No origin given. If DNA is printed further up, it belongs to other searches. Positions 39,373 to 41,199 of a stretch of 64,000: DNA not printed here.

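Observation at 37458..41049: Sugar-1-P nucleotidyltransferase fused to a polyprenyl-phosphate GT2, adjacent to a GT-C membrane transferase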

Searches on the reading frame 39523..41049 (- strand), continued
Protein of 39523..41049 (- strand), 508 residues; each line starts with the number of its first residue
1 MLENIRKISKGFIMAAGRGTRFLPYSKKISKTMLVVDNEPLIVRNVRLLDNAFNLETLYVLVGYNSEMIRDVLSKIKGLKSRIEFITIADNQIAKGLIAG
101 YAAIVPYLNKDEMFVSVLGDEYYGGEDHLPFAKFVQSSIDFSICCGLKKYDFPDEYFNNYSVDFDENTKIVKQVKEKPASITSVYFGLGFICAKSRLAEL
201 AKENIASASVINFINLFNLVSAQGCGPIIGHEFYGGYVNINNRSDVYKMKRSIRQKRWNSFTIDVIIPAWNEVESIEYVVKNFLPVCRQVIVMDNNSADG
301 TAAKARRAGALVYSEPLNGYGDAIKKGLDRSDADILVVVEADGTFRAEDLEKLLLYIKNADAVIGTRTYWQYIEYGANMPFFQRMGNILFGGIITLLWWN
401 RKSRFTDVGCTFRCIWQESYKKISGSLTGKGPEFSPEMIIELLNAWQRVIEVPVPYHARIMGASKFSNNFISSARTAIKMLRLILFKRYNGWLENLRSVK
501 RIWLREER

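Call 37: find_encoding_contigs(protein=P0164, flank=7000, max_places=1)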
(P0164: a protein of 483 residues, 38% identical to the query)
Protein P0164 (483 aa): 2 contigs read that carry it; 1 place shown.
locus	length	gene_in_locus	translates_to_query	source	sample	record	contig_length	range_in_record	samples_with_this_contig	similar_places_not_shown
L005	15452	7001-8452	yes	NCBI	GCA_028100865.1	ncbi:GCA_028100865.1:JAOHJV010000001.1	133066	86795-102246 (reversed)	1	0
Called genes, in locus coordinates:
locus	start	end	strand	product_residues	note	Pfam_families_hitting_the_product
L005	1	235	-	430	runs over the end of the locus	PF00206:Lyase_1, PF10397:ADSL_C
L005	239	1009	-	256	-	PF00557:Peptidase_M24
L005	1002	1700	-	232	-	PF17746:SfsA_N, PF03749:SfsA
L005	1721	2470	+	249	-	PF00994:MoCF_biosynth, PF24102:FLAD1_M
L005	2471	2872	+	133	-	PF06094:GGACT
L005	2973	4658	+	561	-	-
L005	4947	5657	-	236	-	PF00106:adh_short, PF13561:adh_short_C2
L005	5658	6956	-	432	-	PF01565:FAD_binding_4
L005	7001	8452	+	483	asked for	PF00483:NTP_transferase, PF12804:NTP_transf_3 (weak), PF00535:Glycos_transf_2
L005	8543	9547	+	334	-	PF04055:Radical_SAM, PF13186:SPASM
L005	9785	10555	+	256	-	PF01513:NAD_kinase (faint), PF20143:NAD_kinase_C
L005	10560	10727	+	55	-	-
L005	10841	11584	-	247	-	PF08032:SpoU_sub_bind (weak), PF00588:SpoU_methylase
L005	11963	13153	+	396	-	PF00009:GTP_EFTU, PF03144:GTP_EFTU_D2, PF03143:GTP_EFTU_D3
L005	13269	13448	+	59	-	PF00584:SecE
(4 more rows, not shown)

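Call 41: predict_structure(alignment_id=A2)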
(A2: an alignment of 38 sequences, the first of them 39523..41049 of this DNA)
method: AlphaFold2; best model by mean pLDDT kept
length: 508 residues; sequences in the alignment: 38
mean_pLDDT: 91.3   pTM: 0.85
mean pLDDT of the five models: 91.3, 91.0, 90.7, 89.7, 89.8
residues with pLDDT >= 90: 384; 70-90: 105; 50-70: 15; < 50: 4
segments of 3 or more residues with pLDDT < 50: none
pLDDT, mean of each block of 10 residues (from residue 1): 72 90 76 89 96 96 92 94 96 92 97 96 96 93 97 93 96 94 97 97 84 93 95 96 90 90 96 95 98 96 98 96 97 97 93 93 92 86 89 92 86 94 94 93 92 91 62 85 93 83 64
secondary structure, 60 per line:
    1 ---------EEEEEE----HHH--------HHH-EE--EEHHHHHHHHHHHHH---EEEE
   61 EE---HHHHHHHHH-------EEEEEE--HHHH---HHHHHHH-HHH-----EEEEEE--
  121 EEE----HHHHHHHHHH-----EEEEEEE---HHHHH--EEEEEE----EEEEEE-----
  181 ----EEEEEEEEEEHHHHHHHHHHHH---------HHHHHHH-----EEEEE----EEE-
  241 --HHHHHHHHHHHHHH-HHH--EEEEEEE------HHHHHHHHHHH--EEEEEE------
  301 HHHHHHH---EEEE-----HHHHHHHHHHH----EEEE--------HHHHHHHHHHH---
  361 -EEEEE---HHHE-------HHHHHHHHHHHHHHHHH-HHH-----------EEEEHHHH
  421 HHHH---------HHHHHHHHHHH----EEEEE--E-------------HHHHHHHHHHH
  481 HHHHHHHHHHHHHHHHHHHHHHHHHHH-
elements in order: E10-15 H41-53 E57-62 H66-74 E82-87 H90-93 H97-103 E113-118 E121-123 H128-137 E143-149 H153-157 E160-165 E170-175 E185-194 H195-206 H216-222 E228-232 E237-239 H243-256 E263-269 H276-286 E289-294 H301-307 E311-314 H320-330 E335-338 H347-357 E362-366 H381-397 E413-416 H417-424 H434-444 E449-453 H470-507
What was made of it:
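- On Polyprenyl-phosphate GT2 (DPM1/ArnC/GtrB/PpgS type): The model shows only amphipathic helices, aa 381-397 and 470-507 (call 41).
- The amphipathic helix 381-397 and the C-terminal helix are typical of membrane-surface GT2s (call 41; the comparison is inference).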

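Call 48: find_related_loci(query=A2, collection=genome_contigs, flank=10000)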
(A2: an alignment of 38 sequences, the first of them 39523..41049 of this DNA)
Query A2 (508 aa) in genome_contigs; peptide patterns used: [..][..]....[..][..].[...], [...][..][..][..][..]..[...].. (x = any residue, [..] = any of these).
600 stretches matched a pattern (row limit reached: there are more); 394 encode a relative of the query (tblastn E <= 1e-3); the best 80 are kept; 80 distinct loci.
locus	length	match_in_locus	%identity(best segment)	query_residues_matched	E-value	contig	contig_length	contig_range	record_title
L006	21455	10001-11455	39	13-505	1e-105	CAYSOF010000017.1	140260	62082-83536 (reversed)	MAG TPA_asm: uncultured Candidatus Binatia bacterium isolate binchicken_co179_115 genome assembly, contig: NODE_556_leng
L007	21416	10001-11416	39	11-490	1e-100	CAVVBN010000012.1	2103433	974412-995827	MAG: uncultured delta proteobacterium isolate MFD02809.bin.2.268 genome assembly, contig: contig_61747, whole genome sho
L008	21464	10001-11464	38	11-506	6e-99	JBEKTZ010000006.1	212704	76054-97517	MAG: Candidatus Aminicenantales bacterium isolate SPRUCE 56 SPRUCE_56_6, whole genome shotgun sequence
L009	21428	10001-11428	41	11-490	3e-92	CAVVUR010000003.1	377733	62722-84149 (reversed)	MAG: uncultured delta proteobacterium isolate MFD02979.bin.2.54 genome assembly, contig: contig_110494, whole genome sho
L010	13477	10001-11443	36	7-489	3e-87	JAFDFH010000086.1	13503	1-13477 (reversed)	MAG: Deltaproteobacteria bacterium isolate Meg22_02_Bin_128 Meg22_02_Bin_128_scaffold_13110, whole genome shotgun sequen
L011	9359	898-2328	36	8-488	3e-92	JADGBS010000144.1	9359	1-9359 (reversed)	MAG: Oligoflexia bacterium isolate nW3bin19 nW3_bin19_NODE_144_length_9359_cov_2.266898, whole genome shotgun sequence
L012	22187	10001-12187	33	10-488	3e-69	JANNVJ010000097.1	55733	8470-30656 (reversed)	MAG: Haliea sp. isolate VAR_34_metabat_506 VAR_34_k141_972308, whole genome shotgun sequence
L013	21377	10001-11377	32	3-463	4e-67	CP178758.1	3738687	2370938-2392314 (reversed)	MAG: Candidatus Electrothrix sp. YB6 chromosome, complete genome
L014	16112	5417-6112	45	263-491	2e-57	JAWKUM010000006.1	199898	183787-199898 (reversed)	MAG: Planctomycetota bacterium isolate ABC2.42 ABC2.42.fa-6, whole genome shotgun sequence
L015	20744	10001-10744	44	252-489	3e-56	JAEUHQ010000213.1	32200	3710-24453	MAG: Planctomycetota bacterium isolate new MAG-21 k141_1824187, whole genome shotgun sequence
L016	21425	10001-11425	46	11-490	2e-55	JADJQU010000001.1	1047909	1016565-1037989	MAG: Planctomycetota bacterium isolate Fred_18-Q3-R57-64_MAXAC.309 tig00002584-10-10461230, whole genome shotgun sequenc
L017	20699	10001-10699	43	262-491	2e-55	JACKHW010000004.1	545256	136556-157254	MAG: Planctomycetota bacterium isolate HK-STAS-PLAN-28 HK-STAS-PLAN-28_4, whole genome shotgun sequence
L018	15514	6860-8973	33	10-468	5e-66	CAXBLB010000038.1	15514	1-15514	MAG TPA_asm: uncultured Halieaceae bacterium isolate ERR2762116_binner12_Refined_124 genome assembly, contig: ERZ3422114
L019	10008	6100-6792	45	262-489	8e-53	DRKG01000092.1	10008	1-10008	MAG TPA_asm: bacterium isolate HyVt-435 HyVt-435_k145_1218925, whole genome shotgun sequence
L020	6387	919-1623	36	258-493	2e-41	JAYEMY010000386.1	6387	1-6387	MAG: Thermodesulfobacteriota bacterium isolate MAG069 MAG069_386, whole genome shotgun sequence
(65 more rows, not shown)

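Call 50: search_protein_families(library=pfam, proteins=[L009:8095-9780:-, L009:11500-13161:-, L009:13180-15078:-, L010:8367-9932:+, L011:3870-5519:-, L012:4964-7864:-, L013:14698-16452:+, L018:9858-12728:+, L003:2566-4731:+, L003:4745-6856:+], max_evalue=0.01)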
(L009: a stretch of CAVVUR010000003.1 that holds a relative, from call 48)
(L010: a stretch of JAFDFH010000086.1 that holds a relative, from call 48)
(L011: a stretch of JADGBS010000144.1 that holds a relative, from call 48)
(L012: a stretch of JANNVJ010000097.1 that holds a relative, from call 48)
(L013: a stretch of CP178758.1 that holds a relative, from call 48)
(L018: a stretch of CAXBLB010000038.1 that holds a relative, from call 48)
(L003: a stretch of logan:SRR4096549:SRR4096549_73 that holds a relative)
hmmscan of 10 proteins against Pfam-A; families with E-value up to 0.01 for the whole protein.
L009:8095-9780:- (561 aa): 0 families

L009:11500-13161:- (553 aa): 0 families

L009:13180-15078:- (632 aa): 1 family
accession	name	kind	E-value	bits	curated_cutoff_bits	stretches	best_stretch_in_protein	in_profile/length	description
PF20604.3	DUF6798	-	7.2e-06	26.1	26.9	1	490-529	3-42/61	Domain of unknown function (DUF6798)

L010:8367-9932:+ (521 aa): 2 families
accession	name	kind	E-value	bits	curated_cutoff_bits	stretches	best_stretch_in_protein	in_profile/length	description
PF13231.12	PMT_2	-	2e-18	67.6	26.1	1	58-213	1-160/160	Dolichyl-phosphate-mannose-protein mannosyltransferase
PF02366.24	PMT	-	6.2e-05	23.1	22.7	1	56-186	59-198/245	Dolichyl-phosphate-mannose-protein mannosyltransferase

L011:3870-5519:- (549 aa): 0 families

L012:4964-7864:- (966 aa): 0 families

L013:14698-16452:+ (584 aa): 2 families
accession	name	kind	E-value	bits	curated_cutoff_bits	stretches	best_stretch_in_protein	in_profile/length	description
PF00474.23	SSF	-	1.2e-49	169.8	22.8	2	33-302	1-258/406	Sodium:solute symporter family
PF10993.13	DUF2818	-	0.00052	21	25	1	253-304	6-57/93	Protein of unknown function (DUF2818)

L018:9858-12728:+ (956 aa): 0 families

L003:2566-4731:+ (721 aa): 0 families

L003:4745-6856:+ (703 aa): 0 families
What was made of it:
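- A fusion homologue in a deltaproteobacterial MAG directly follows a bona fide PMT_2 protein (67.6 bits, call 50).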

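Call 52: find_encoding_contigs(protein=P0096, flank=8000, max_places=1)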
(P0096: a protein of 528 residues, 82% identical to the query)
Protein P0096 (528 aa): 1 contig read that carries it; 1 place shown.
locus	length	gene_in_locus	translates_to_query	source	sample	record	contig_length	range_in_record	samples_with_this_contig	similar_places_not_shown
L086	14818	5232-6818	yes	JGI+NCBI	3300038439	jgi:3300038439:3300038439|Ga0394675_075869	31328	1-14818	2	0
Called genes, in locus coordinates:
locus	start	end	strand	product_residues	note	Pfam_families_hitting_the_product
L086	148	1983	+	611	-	PF13727:CoA_binding_3, PF22674:C2185-like_N (weak), PF01370:Epimerase, PF02719:Polysacc_synt_2, PF04321:RmlD_sub_bind, PF01073:3Beta_HSD, PF07993:NAD_binding_4 (faint), PF16363:GDP_Man_Dehyd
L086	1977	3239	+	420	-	PF04932:Wzy_C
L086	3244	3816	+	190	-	PF13489:Methyltransf_23, PF08241:Methyltransf_11, PF13649:Methyltransf_25 (weak)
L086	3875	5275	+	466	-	PF02310:B12-binding, PF04055:Radical_SAM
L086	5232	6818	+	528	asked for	PF00483:NTP_transferase, PF12804:NTP_transf_3 (weak), PF00535:Glycos_transf_2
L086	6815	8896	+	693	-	-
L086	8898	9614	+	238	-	PF13489:Methyltransf_23, PF02353:CMAS (weak), PF13847:Methyltransf_31, PF08241:Methyltransf_11, PF08242:Methyltransf_12, PF13649:Methyltransf_25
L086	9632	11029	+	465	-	PF02310:B12-binding, PF04055:Radical_SAM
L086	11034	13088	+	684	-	-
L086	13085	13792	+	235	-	PF00535:Glycos_transf_2, PF10111:Glyco_tranf_2_2 (weak), PF13641:Glyco_tranf_2_3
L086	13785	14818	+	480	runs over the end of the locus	PF02310:B12-binding, PF04055:Radical_SAM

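Call 53: find_encoding_contigs(protein=P0110, flank=8000, max_places=1)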
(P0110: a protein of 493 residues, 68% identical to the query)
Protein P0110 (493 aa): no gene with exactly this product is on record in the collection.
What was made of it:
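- Tried and rejected: The look-up of P0110 returned nothing (call 53).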

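Call 54: find_encoding_contigs(protein=P0101, flank=8000, max_places=1)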
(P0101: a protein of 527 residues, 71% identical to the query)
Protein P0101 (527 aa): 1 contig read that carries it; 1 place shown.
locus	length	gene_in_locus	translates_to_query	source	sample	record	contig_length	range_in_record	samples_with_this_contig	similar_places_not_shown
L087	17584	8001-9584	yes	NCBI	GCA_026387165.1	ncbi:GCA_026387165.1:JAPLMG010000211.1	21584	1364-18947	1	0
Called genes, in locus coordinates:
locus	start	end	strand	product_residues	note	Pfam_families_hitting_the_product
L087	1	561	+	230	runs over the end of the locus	PF05148:Methyltransf_8 (weak), PF13489:Methyltransf_23, PF13847:Methyltransf_31 (weak), PF08241:Methyltransf_11, PF08242:Methyltransf_12 (weak), PF13649:Methyltransf_25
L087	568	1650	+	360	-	PF01075:Glyco_transf_9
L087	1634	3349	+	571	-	PF13231:PMT_2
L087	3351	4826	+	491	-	PF01209:Ubie_methyltran (weak), PF02353:CMAS, PF13489:Methyltransf_23, PF13847:Methyltransf_31, PF08241:Methyltransf_11, PF08242:Methyltransf_12, PF13649:Methyltransf_25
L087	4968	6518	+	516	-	-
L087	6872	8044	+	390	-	PF04055:Radical_SAM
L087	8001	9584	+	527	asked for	PF00483:NTP_transferase, PF12804:NTP_transf_3 (weak), PF00535:Glycos_transf_2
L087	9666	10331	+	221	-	PF05401:NodS (weak), PF01209:Ubie_methyltran, PF13489:Methyltransf_23, PF13847:Methyltransf_31, PF02390:Methyltransf_4, PF08241:Methyltransf_11, PF08242:Methyltransf_12, PF13649:Methyltransf_25, +3 more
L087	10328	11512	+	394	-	PF01041:DegT_DnrJ_EryC1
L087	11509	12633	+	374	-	PF13353:Fer4_12 (weak), PF04055:Radical_SAM, PF13186:SPASM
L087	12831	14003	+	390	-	PF13439:Glyco_transf_4, PF13579:Glyco_trans_4_4, PF13477:Glyco_trans_4_2, PF00534:Glycos_transf_1, PF13692:Glyco_trans_1_4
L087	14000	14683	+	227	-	PF08889:WbqC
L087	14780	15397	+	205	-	PF02585:PIG-L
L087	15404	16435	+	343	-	PF00953:Glycos_transf_4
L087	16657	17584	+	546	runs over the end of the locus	PF13231:PMT_2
